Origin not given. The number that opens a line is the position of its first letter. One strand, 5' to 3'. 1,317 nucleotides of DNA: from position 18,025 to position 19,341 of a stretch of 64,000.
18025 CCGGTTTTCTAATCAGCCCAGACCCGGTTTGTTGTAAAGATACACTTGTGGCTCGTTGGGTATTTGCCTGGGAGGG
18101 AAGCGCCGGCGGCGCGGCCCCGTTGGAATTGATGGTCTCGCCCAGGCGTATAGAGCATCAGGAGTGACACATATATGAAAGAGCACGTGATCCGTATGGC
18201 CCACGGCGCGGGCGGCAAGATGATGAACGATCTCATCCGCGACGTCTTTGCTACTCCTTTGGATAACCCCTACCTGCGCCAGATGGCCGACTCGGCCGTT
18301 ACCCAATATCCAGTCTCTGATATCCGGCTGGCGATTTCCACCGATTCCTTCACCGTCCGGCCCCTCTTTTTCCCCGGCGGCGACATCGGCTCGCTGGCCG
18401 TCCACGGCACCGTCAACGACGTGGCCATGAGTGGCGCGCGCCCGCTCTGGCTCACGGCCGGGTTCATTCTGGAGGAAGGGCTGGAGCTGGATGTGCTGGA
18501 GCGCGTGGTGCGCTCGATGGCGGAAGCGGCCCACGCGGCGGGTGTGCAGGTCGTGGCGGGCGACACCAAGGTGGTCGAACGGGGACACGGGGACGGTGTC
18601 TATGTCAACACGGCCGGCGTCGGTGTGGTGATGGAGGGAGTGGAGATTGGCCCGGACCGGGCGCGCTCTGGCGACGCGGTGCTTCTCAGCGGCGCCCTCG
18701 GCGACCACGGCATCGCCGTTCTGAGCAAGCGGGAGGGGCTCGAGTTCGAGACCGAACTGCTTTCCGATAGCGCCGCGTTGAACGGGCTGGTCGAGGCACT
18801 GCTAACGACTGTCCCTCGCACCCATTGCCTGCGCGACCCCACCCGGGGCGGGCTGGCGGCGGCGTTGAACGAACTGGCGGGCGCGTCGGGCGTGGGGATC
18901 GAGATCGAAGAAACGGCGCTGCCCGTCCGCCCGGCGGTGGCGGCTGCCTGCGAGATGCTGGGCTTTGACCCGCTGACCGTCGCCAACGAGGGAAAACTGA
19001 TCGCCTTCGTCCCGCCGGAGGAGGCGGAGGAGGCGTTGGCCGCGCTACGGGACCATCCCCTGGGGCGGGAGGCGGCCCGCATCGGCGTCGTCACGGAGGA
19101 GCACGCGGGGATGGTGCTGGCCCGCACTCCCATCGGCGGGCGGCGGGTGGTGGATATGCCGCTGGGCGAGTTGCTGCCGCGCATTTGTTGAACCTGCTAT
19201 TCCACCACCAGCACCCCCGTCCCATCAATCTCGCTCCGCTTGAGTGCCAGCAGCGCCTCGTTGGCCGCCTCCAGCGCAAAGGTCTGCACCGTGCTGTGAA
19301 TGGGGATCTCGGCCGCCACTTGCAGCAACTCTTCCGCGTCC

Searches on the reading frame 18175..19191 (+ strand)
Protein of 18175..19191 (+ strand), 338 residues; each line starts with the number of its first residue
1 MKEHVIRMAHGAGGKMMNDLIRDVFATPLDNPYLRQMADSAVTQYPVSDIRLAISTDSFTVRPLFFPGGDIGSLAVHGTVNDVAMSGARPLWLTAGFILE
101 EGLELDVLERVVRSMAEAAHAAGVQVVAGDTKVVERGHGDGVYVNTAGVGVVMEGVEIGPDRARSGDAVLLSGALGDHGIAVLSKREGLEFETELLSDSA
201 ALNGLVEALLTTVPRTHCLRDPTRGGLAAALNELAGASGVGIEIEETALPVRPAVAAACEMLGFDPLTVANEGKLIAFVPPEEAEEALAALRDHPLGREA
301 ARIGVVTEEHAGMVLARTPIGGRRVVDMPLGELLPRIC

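Call 45: list_cluster_members(proteins=[window:18175-19191:+, window:29053-30486:+, window:34285-36087:+, window:36160-37524:+, window:46077-47510:+, window:53535-54932:+, window:55971-58433:-, window:47528-48298:+])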
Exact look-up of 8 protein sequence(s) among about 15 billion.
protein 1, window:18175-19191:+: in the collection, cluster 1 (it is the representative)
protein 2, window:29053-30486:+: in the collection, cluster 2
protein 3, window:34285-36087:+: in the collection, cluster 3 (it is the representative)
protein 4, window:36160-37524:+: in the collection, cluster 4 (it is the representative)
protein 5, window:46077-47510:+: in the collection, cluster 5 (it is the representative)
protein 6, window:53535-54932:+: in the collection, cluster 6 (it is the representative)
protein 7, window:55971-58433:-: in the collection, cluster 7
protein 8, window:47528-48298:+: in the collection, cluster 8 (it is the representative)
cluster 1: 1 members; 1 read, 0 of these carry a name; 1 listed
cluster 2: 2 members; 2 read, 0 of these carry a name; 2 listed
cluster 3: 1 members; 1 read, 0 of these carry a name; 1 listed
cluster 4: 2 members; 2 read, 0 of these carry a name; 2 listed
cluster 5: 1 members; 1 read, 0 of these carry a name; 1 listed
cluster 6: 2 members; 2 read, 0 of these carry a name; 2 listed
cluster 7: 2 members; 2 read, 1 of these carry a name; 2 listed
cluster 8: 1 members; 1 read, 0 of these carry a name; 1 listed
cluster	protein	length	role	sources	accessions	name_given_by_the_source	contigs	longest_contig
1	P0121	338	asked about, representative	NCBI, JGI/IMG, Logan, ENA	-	-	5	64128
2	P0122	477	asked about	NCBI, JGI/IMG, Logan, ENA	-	-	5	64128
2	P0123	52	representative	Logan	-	-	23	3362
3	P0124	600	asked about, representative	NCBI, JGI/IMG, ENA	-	-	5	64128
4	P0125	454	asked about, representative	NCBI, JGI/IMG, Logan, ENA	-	-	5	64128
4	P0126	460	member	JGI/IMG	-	-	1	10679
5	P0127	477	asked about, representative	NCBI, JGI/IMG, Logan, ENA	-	-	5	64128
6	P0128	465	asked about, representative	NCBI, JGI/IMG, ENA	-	-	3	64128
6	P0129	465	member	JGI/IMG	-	-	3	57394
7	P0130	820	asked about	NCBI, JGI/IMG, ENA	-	-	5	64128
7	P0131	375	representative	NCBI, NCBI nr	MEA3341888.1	MAG: HAMP domain-containing sensor histidine kinase, partial [Chloroflexota bacterium] | HAMP domain-containing sensor histidine kinase [Chloroflexota bacterium]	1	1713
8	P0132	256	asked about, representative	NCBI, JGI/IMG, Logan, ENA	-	-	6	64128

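Call 65: find_homologous_proteins(query=window:18175-19191:+, max_evalue=1e-80)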
Query window:18175-19191:+ (338 aa): 7981 proteins with E <= 1e-80 among 8000 candidates; the best 120 are listed.
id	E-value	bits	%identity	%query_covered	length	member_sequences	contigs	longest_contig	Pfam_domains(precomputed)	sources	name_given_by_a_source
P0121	6.7e-214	727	100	100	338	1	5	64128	PF00586.30,PF02769.28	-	-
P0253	6.6e-213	724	100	100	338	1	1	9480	PF00586.30,PF02769.28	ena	-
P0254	1.5e-192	657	91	99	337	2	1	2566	PF00586.30,PF02769.28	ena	-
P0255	3.8e-189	646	88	100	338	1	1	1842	PF00586.30,PF02769.28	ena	-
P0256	5.0e-187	639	88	100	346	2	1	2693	PF00586.30,PF02769.28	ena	-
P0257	1.1e-186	638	87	99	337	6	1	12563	PF00586.30,PF02769.28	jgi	-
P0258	1.3e-186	637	86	100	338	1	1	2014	PF00586.30,PF02769.28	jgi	jgi:hydrogenase expression/formation protein HypE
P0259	1.2e-185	634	86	100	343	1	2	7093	PF00586.30,PF02769.28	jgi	jgi:hydrogenase expression/formation protein HypE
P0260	4.3e-185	632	86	100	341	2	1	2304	PF00586.30,PF02769.28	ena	-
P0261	1.3e-184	631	85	99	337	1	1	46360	PF00586.30,PF02769.28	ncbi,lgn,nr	ncbi:MAG: hydrogenase expression/formation protein HypE [Chloroflexota bacterium]|nr:hydrogenase exp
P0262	6.4e-184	629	86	100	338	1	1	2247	PF00586.30,PF02769.28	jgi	-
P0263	7.3e-184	628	85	100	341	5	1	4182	PF00586.30,PF02769.28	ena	-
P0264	8.9e-184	628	85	100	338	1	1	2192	PF00586.30,PF02769.28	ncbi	-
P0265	1.0e-183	628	85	100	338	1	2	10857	PF00586.30,PF02769.28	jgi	jgi:hydrogenase expression/formation protein HypE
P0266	1.7e-183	627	85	100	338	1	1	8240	PF00586.30,PF02769.28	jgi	-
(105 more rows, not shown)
